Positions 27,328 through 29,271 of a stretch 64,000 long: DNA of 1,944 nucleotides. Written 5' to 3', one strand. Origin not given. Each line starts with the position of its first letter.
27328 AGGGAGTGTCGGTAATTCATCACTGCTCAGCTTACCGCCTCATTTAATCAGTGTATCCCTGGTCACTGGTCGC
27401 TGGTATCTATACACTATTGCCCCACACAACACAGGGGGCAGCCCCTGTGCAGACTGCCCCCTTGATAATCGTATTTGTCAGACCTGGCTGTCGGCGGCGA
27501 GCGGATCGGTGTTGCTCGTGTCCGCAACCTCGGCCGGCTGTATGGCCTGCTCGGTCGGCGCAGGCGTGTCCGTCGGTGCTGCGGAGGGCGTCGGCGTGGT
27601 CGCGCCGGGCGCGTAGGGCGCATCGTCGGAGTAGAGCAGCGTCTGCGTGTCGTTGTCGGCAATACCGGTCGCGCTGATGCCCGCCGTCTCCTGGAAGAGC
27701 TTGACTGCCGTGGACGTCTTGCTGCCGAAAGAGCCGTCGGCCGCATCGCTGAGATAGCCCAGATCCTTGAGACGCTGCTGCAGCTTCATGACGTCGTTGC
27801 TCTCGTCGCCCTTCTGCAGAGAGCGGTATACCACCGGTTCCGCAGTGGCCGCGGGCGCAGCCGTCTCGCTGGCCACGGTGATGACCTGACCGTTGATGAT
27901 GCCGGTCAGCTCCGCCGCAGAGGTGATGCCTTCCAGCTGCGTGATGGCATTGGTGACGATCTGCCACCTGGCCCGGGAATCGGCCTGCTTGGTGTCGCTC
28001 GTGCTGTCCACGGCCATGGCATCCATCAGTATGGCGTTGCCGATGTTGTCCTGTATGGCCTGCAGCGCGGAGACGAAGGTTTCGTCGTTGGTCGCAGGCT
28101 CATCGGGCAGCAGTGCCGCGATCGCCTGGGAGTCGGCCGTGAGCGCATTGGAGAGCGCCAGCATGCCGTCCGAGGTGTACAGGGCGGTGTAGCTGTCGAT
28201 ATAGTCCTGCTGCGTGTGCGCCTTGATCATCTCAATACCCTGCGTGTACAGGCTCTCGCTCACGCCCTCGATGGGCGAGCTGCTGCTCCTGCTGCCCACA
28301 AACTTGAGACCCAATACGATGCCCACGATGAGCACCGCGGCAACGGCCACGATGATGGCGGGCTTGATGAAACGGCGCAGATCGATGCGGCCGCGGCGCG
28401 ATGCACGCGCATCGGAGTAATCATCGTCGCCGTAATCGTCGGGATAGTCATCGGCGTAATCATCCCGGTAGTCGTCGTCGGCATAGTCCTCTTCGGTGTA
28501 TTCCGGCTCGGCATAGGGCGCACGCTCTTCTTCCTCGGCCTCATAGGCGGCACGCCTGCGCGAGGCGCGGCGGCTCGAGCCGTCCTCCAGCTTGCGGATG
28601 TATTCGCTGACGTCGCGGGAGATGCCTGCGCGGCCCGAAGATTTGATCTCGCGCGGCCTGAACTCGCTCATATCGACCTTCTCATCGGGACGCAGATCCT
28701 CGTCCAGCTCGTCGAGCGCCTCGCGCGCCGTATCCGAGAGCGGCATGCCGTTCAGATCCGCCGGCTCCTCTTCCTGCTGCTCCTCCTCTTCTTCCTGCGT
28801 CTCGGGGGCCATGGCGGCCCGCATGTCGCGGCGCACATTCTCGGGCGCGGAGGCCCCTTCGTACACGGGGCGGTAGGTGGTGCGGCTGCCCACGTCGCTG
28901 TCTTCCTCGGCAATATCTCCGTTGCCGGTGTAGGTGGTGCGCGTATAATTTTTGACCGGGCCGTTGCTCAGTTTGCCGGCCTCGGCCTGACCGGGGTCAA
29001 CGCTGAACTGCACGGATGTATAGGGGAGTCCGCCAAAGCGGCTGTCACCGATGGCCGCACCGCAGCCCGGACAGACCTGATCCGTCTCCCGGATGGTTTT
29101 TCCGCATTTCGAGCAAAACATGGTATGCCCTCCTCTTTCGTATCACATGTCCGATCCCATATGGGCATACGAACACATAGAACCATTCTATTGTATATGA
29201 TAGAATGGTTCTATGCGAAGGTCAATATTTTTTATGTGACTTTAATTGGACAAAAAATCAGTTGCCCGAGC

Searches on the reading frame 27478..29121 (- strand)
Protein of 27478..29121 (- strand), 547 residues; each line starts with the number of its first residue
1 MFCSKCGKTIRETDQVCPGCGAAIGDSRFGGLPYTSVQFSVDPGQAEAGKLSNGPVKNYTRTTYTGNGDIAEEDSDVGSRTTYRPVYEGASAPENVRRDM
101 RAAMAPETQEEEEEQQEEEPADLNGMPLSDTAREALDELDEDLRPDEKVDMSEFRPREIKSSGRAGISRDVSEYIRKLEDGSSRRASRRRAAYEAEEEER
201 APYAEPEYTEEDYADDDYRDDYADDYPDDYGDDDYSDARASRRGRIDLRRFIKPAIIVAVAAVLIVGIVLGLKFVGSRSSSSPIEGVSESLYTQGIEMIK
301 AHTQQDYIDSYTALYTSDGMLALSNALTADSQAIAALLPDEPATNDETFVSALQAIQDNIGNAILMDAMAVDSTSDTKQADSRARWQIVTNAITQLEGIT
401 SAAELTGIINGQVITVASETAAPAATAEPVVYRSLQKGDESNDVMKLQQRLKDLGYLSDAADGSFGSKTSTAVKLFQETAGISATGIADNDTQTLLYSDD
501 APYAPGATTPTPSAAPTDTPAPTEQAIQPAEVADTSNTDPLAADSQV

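Call 41: search_protein_families(library=pfam, proteins=[window:27478-29121:-], max_evalue=0.01)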
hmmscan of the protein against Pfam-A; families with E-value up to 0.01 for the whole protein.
window:27478-29121:- (547 aa): 3 families
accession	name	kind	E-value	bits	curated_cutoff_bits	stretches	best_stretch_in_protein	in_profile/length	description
PF01471.23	PG_binding_1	-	2.9e-17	63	23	1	441-496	2-57/57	Putative peptidoglycan binding domain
PF13240.11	Zn_Ribbon_1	-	2.2e-06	27.7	25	1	2-23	1-22/23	zinc-ribbon domain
PF13248.11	Zn_ribbon_3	-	0.00089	19.1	27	1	3-22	5-24/26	zinc-ribbon domain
